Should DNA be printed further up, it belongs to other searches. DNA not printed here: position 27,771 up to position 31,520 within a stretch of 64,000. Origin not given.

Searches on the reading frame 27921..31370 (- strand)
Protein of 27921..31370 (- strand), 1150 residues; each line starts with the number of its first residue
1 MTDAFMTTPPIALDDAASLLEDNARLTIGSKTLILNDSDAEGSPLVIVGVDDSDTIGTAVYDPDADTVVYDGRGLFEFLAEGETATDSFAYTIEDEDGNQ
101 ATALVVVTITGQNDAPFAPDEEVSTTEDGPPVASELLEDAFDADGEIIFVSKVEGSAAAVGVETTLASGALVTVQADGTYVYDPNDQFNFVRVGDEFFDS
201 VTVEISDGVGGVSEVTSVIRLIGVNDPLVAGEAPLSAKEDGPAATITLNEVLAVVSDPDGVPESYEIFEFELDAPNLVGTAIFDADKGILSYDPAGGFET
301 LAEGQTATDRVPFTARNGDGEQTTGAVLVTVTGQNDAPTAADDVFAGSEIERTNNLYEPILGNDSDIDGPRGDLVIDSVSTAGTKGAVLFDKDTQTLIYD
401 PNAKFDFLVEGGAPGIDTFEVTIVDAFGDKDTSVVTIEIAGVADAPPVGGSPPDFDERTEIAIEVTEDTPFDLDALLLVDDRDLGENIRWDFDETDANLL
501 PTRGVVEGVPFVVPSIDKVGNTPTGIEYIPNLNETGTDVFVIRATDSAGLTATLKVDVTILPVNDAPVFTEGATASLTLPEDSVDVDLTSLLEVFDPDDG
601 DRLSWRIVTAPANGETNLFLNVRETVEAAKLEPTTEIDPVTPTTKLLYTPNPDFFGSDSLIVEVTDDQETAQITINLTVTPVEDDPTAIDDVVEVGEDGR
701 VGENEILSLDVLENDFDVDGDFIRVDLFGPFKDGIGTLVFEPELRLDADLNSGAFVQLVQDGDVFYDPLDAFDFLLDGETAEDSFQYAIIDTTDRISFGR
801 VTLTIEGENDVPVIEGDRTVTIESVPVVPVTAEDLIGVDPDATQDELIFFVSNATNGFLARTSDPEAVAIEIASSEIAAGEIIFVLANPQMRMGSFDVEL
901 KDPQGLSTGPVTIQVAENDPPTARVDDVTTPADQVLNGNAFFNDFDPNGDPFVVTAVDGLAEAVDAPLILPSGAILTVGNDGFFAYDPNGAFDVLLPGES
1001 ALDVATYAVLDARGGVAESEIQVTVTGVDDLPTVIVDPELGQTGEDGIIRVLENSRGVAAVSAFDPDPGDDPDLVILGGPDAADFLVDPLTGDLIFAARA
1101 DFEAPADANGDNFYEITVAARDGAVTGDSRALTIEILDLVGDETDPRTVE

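Call 66: find_homologous_proteins(query=window:27921-31370:-, max_evalue=1e-20)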
Query window:27921-31370:- (1150 aa): 476 proteins with E <= 1e-20 among 8000 candidates; the best 120 are listed.
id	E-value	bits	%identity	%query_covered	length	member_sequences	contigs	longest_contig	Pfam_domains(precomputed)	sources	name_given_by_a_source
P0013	0.0e+0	2443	100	100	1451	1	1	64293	PF18885.7,PF17963.8,PF17892.8,PF00028.24,PF17803.8,PF16184.12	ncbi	-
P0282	2.0e-236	806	33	95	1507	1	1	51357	PF22036.3,PF08770.18,PF22352.3,PF17963.8,PF17892.8,PF17803.8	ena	-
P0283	1.6e-161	558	28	93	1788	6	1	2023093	PF26580.1,PF17963.8,PF17892.8,PF17803.8,PF22744.3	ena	-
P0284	9.7e-155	535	29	94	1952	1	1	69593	PF17963.8,PF17892.8,PF17803.8,PF18911.7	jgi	-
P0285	4.2e-141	490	46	8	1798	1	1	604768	PF01272.26,PF17963.8,PF23592.1,PF00028.24,PF17803.8,PF17426.7,PF14200.13,PF05345.19,PF00353.26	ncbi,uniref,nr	ncbi:cadherin domain-containing protein [Rhabdaerophilum sp. SD176]|uniref:cadherin domain-containin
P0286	1.5e-138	482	33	58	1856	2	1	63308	PF01839.30,PF22352.3,PF17963.8,PF17892.8,PF17803.8,PF00353.26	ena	-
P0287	8.4e-130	453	28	92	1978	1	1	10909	PF22036.3,PF17963.8,PF17892.8,PF17656.7,PF17803.8,PF16184.12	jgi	jgi:hypothetical protein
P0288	2.5e-123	431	37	39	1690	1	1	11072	PF17963.8,PF17892.8,PF17803.8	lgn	-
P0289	2.3e-120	421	29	79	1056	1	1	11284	PF22352.3,PF17963.8,PF17892.8,PF17803.8,PF00353.26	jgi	-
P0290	1.2e-119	419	31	84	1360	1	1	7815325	PF17963.8,PF17892.8,PF17803.8,PF13946.12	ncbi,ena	-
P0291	2.0e-118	415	30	84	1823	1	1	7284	PF08770.18,PF22352.3,PF17963.8,PF17892.8,PF17803.8,PF13519.13,PF16184.12,PF00353.26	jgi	-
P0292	6.0e-118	413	27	91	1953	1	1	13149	PF17963.8,PF17892.8,PF17803.8,PF00353.26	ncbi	-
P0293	1.5e-110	389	31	63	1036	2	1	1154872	PF17963.8,PF17892.8,PF17803.8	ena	-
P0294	2.2e-96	342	27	68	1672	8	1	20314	PF08548.18,PF17963.8,PF17892.8,PF17803.8,PF07705.18,PF00353.26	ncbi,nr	ncbi:MAG: tandem-95 repeat protein [Nitrospira sp.]|nr:tandem-95 repeat protein [Nitrospira sp.]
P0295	3.1e-96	341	29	75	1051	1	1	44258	PF16353.12,PF26580.1,PF22352.3,PF17963.8,PF17892.8,PF17803.8,PF16184.12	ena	-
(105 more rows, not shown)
